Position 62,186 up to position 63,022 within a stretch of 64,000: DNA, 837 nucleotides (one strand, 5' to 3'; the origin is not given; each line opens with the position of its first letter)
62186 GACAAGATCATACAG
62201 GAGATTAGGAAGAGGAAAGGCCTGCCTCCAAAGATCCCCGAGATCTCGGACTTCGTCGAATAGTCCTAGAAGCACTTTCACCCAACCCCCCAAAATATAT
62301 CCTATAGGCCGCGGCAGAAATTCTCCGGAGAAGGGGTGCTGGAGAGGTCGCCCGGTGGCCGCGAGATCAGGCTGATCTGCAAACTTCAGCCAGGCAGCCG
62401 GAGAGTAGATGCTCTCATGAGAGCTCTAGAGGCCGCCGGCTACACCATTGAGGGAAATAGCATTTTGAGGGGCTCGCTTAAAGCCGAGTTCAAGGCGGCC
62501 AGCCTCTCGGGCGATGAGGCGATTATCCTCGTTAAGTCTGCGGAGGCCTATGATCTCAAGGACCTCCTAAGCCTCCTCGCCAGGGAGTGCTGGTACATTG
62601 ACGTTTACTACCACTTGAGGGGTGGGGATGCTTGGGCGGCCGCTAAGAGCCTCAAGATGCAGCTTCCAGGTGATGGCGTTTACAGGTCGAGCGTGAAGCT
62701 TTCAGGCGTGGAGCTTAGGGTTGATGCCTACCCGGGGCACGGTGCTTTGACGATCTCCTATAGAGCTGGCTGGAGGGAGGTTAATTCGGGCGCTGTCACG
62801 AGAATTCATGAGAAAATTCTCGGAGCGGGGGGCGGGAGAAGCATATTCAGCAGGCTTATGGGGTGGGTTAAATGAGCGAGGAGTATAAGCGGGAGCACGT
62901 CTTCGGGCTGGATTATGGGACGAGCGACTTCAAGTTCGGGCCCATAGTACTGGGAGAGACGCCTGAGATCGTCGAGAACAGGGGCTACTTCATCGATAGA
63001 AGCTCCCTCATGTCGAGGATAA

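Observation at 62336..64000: Crenactin locus: unknown 179-aa ORF translationally coupled (ATGA overlap) to crenactin, possible arcadin-like partner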

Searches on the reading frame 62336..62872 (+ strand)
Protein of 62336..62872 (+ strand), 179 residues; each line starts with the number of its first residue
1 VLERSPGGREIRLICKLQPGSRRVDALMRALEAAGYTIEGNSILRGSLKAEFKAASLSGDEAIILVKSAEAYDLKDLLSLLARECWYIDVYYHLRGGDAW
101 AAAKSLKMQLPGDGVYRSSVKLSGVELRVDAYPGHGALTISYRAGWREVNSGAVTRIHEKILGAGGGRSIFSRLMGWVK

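Call 4: search_solved_structures(query=window:62336-62872:+, max_evalue=10, show_alignments=3)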
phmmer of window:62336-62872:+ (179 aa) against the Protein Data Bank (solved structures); distinct sequences matched with E-value up to 10: 0.

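Call 6: search_protein_families(library=pfam, proteins=[window:62336-62872:+], max_evalue=1)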
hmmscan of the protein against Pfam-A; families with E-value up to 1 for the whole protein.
window:62336-62872:+ (179 aa): 0 families

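Call 7: search_protein_families(library=ncbifam, proteins=[window:62336-62872:+], max_evalue=1)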
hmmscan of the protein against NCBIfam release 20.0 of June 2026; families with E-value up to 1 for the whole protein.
window:62336-62872:+ (179 aa): 0 families

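Call 8: find_homologous_proteins(query=window:62336-62872:+, max_evalue=0.01)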
Query window:62336-62872:+ (179 aa): 11 proteins with E <= 0.01 among 271 candidates.
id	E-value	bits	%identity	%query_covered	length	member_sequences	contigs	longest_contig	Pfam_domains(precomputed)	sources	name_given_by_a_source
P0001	7.3e-105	366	95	100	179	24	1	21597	-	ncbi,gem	ncbi:MAG: hypothetical protein QW624_02460 [Nitrososphaerota archaeon]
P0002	5.0e-78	279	72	100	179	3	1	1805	-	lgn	-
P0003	5.6e-78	279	71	100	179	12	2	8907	-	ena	-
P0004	4.8e-76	272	69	98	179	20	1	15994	-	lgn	-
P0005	6.9e-73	262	68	99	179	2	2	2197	-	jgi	jgi:hypothetical protein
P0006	8.3e-64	232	72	85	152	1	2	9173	-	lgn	-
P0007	7.7e-58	213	70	79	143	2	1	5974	-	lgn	-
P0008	4.0e-54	201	68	76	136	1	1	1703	-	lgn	-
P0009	6.5e-38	148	44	92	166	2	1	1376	-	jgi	-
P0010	4.7e-34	135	43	93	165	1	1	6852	-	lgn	-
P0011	3.8e-33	133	44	94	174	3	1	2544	-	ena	-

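Call 26: predict_structure(alignment_id=A1)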
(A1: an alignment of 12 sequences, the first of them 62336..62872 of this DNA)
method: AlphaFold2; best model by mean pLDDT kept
length: 179 residues; sequences in the alignment: 12
mean_pLDDT: 85.7   pTM: 0.82
mean pLDDT of the five models: 85.7, 85.6, 85.2, 84.6, 84.4
residues with pLDDT >= 90: 114; 70-90: 41; 50-70: 6; < 50: 18
segments of 3 or more residues with pLDDT < 50: 1-3, 165-179
pLDDT, mean of each block of 10 residues (from residue 1): 61 92 84 96 96 91 94 95 95 92 86 84 94 91 95 94 54 44
secondary structure, 60 per line:
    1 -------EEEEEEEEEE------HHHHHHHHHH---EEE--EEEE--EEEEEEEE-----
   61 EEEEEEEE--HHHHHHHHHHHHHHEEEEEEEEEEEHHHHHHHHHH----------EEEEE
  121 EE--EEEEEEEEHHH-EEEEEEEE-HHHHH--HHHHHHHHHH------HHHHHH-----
elements in order: E8-17 H24-33 E37-39 E42-45 E48-55 E61-68 H71-84 E85-95 H96-105 E116-122 E125-132 E137-144 H146-150 H153-162 H169-174

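Call 29: search_protein_representatives(alignment_id=A1)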
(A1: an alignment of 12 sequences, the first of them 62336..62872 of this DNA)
Query: 12 sequences, 177 profile positions. Proteins with E-value up to 0.001 (for the whole library): 16; up to 1e-10: 16; up to 1e-30: 7. The best 16 are listed.
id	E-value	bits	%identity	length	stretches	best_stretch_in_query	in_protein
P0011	1.5e-70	252.8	-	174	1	1-177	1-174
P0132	3.6e-64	232.0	-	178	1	6-177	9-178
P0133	2.3e-56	206.6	-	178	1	6-177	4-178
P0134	1.2e-49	184.7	-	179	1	6-177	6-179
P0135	7.9e-49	182.0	-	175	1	4-177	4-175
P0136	2.8e-44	167.2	-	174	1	7-177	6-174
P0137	8.7e-37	142.8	-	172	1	8-176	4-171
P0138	1.4e-27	112.8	-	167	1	9-174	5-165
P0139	2.3e-26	108.9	-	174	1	6-169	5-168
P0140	2.8e-25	105.3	-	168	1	7-168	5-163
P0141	1.0e-24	103.5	-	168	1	6-162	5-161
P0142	1.5e-24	103.0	-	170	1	5-165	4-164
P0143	2.0e-17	79.7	-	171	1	6-162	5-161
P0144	2.5e-16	76.1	-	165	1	3-160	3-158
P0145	1.1e-14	70.9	-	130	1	7-103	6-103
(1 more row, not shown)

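Call 31: fold_search(model_id=the predicted structure, library=pdb)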
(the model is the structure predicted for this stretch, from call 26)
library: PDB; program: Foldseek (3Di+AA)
matches with E <= 10: 1394; with E <= 0.001: 5
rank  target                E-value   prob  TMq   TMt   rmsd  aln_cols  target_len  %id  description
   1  4pab_A                2.5e-04  1.00  0.31  0.09  10.6       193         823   16  Crystal structure of the precursor form of rat DMGDH complexed with tetrahydrofolate (released 2014-06-18)
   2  4pab_B                5.5e-04  0.99  0.31  0.09  10.6       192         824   17  Crystal structure of the precursor form of rat DMGDH complexed with tetrahydrofolate (released 2014-06-18)
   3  4p9s_A                7.4e-04  0.97  0.30  0.09  11.1       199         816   12  Crystal structure of the mature form of rat DMGDH (released 2014-06-18)
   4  5tvf_E                9.4e-04  0.96  0.30  0.21  14.7       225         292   10  Crystal structure of Trypanosoma brucei AdoMetDC/prozyme heterodimer in complex with inhibitor CGP 40215 (released 2017-01-11)
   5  1vol_B                9.4e-04  0.77  0.23  0.23  11.2       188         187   13  TFIIB (HUMAN CORE DOMAIN)/TBP (A.THALIANA)/TATA ELEMENT TERNARY COMPLEX (released 1996-11-08)
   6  3ab2_D                1.1e-03  0.75  0.22  0.25  11.1       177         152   12  Crystal structure of aspartate kinase from Corynebacterium glutamicum in complex with threonine (released 2010-06-23)
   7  2cim_A                1.2e-03  0.97  0.36  0.17   8.0       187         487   16  Crystal structure of Methanosarcina barkeri seryl-tRNA synthetase (released 2006-06-26)
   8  5tvm_E                1.5e-03  0.93  0.30  0.21  14.7       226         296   10  Crystal structure of Trypanosoma brucei AdoMetDC/prozyme heterodimer (released 2017-01-11)
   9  1mhm_A                1.9e-03  1.00  0.41  0.31   8.6       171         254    8  Crystal structure of S-adenosylmethionine decarboxylase from potato (released 2002-12-11)
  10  6bm7_E                1.9e-03  0.91  0.30  0.21  14.7       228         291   10  Crystal structure of Trypanosoma brucei AdoMetDC/prozyme heterodimer in complex with pyrimidineamine inhibitor UTSAM56 (released 2018-01-03)
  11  5l46_B                2.6e-03  0.94  0.30  0.08  11.1       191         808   15  Crystal structure of human dimethylglycine-dehydrogenase (released 2016-08-17)
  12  9p7q_A                3.2e-03  0.97  0.36  0.27   9.8       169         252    8  273K human S-adenosylmethionine decarboxylase (released 2025-09-17)
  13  1tbp_A                3.4e-03  0.72  0.25  0.25  10.6       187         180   13  CRYSTAL STRUCTURE OF YEAST TATA-BINDING PROTEIN AND MODEL FOR INTERACTION WITH DNA (released 1994-01-31)
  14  4rod_B                4.3e-03  0.69  0.26  0.26  11.7       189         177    8  Human TFIIB-related factor 2 (Brf2) and TBP bound to TRNAU1 promoter (released 2015-12-30)
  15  5x1j_B                4.5e-03  0.85  0.31  0.15  11.3       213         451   13  Vanillate/3-O-methylgallate O-demethylase, LigM, vanillate complex form (released 2017-05-17)
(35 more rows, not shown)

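Call 63: search_solved_structures(query=A4, max_evalue=10)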
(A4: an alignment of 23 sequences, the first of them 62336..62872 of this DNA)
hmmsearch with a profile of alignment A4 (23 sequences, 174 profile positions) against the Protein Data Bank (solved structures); distinct sequences matched with E-value up to 10: 11.
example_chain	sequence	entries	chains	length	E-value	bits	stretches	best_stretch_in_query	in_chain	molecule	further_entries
4hbl_A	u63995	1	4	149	0.15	15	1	17-65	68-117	Transcriptional regulator, MarR family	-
7mq5_A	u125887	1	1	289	0.23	14.4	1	10-54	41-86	Universal stress protein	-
3mt0_A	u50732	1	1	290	0.23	14.4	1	10-54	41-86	uncharacterized protein PA1789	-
5hli_A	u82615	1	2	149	0.33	13.9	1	17-65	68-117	MarR family transcriptional regulator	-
5hlg_A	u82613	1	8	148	0.34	13.9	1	17-65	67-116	MarR family transcriptional regulator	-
5hlh_A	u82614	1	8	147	0.39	13.7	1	17-65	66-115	MarR family transcriptional regulator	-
6nrq_B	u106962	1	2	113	0.77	12.7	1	136-162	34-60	Dpr-interacting protein alpha, isoform A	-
3f85_A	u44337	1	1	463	0.8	12.6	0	126-167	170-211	homo trimeric fusion of CFA/I fimbrial subunits B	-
7qcd_E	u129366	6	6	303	0.83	12.6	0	20-66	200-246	Non-structural maintenance of chromosome element 3 | NSE3 isoform 1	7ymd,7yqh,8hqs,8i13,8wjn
7tve_F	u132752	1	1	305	0.84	12.6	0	20-66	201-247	Non-structural maintenance of chromosome element 3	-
5eo9_B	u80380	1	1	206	0.97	12.4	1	136-162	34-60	CG32791, isoform A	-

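Call 64: search_protein_families(library=pfam, alignment_id=A4, max_evalue=1)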
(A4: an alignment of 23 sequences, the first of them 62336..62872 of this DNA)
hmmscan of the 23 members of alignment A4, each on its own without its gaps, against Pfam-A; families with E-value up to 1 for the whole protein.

A. member 1, window:62336-62872:+ (179 aa): 0 families

B. families by the number of members that match (of 23 scanned): 4 families
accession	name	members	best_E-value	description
PF07026.16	DUF1317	1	0.047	Protein of unknown function (DUF1317)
PF06804.17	Lipoprotein_18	1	0.078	NlpB/DapX lipoprotein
PF02172.21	KIX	1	0.13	KIX domain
PF10333.14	Pga1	1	0.15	GPI-Mannosyltransferase II co-activator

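Call 69: find_encoding_contigs(protein=P0144, flank=3500, max_places=2)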
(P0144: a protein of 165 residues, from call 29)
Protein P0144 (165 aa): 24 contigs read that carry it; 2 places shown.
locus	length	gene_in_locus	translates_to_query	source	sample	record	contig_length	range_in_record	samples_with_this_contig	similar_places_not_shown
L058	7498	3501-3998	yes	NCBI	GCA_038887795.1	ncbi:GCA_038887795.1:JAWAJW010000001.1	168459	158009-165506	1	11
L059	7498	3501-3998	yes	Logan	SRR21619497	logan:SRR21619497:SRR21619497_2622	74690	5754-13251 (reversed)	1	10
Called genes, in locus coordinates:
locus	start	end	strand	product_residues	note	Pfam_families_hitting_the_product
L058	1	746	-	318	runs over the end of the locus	PF00497:SBP_bac_3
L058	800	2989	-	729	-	PF00009:GTP_EFTU, PF22042:EF-G_D2, PF03144:GTP_EFTU_D2, PF14492:EFG_III, PF03764:EFG_IV, PF00679:EFG_C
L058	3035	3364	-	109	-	PF07883:Cupin_2, PF02311:AraC_binding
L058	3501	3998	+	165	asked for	-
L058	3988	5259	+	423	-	PF00022:Actin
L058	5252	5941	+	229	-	-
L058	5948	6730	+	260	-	PF23023:Anti-Pycsar_Apyc1, PF00753:Lactamase_B, PF13483:Lactamase_B_3, PF12706:Lactamase_B_2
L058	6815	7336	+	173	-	PF22769:DCD, PF00692:dUTPase (weak)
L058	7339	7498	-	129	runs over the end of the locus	PF04038:DHNA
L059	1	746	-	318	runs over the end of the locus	PF00497:SBP_bac_3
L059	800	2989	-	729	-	PF00009:GTP_EFTU, PF22042:EF-G_D2, PF03144:GTP_EFTU_D2, PF14492:EFG_III, PF03764:EFG_IV, PF00679:EFG_C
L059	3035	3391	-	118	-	PF12973:Cupin_7 (weak), PF07883:Cupin_2, PF02311:AraC_binding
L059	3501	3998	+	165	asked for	-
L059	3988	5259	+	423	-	PF00022:Actin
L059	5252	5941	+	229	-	-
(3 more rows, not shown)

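Call 70: find_encoding_contigs(protein=P0010, flank=3500, max_places=2)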
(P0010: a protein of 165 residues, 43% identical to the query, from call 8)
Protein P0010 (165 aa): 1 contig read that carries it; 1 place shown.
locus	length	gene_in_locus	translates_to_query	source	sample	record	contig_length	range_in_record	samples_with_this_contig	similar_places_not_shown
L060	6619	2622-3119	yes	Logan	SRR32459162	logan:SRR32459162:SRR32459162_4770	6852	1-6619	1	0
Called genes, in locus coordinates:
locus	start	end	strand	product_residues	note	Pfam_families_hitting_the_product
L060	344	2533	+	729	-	PF00009:GTP_EFTU, PF22042:EF-G_D2, PF03144:GTP_EFTU_D2, PF14492:EFG_III, PF03764:EFG_IV, PF00679:EFG_C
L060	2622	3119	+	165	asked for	-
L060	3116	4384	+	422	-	PF00022:Actin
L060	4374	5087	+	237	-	-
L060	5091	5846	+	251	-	PF23023:Anti-Pycsar_Apyc1, PF00753:Lactamase_B, PF12706:Lactamase_B_2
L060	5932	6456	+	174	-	PF06559:DCD_N (weak), PF22769:DCD, PF00692:dUTPase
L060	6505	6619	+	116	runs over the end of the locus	?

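Call 76: list_cluster_members(proteins=[P0108, P0144, P0001])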
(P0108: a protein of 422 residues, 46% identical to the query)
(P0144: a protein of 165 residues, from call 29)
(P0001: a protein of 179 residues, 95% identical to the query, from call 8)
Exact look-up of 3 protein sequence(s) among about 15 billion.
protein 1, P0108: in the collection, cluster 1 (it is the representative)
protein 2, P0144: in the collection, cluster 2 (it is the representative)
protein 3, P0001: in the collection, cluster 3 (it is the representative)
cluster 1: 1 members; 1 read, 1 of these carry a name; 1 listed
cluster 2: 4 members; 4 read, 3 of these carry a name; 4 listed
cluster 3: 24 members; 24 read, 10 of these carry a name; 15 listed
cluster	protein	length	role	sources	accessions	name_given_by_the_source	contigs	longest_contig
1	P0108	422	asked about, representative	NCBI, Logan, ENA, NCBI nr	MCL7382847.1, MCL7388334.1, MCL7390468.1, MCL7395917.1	MAG: hypothetical protein LZ172_00130 [Thaumarchaeota archaeon] | hypothetical protein [Candidatus Geocrenenecus arthurdayi]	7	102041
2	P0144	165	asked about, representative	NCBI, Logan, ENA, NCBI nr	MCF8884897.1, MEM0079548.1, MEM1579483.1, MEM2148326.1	MAG: hypothetical protein QW655_03445 [Nitrososphaerota archaeon] | hypothetical protein [Candidatus Geocrenenecus dongiae]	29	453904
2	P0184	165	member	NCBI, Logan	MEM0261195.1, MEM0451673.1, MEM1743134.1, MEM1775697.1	MAG: hypothetical protein QXK95_04125 [Nitrososphaerota archaeon]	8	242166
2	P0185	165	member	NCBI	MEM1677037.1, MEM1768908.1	MAG: hypothetical protein QW095_04285 [Nitrososphaerota archaeon]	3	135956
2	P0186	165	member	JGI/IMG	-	-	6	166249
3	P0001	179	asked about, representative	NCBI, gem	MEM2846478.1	MAG: hypothetical protein QW624_02460 [Nitrososphaerota archaeon]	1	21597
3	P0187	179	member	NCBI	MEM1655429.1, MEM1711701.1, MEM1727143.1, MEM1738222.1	MAG: hypothetical protein QXU12_04840 [Nitrososphaerota archaeon]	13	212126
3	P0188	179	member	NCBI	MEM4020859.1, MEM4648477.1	MAG: hypothetical protein QXI18_00575 [Nitrososphaerota archaeon]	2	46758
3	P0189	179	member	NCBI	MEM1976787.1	MAG: hypothetical protein QXX29_02675 [Nitrososphaerota archaeon]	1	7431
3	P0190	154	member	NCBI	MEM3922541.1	MAG: hypothetical protein QXG25_06665, partial [Nitrososphaerota archaeon]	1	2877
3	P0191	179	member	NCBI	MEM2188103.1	MAG: hypothetical protein QXG35_02105 [Nitrososphaerota archaeon]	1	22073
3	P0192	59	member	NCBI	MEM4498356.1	MAG: hypothetical protein QW692_05980, partial [Nitrososphaerota archaeon]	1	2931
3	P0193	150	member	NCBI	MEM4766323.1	MAG: hypothetical protein QXE85_04545, partial [Nitrososphaerota archaeon]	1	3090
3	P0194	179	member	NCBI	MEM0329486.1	MAG: hypothetical protein QXW02_03805 [Nitrososphaerota archaeon]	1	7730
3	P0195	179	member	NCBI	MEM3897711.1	MAG: hypothetical protein QXO04_03775 [Nitrososphaerota archaeon]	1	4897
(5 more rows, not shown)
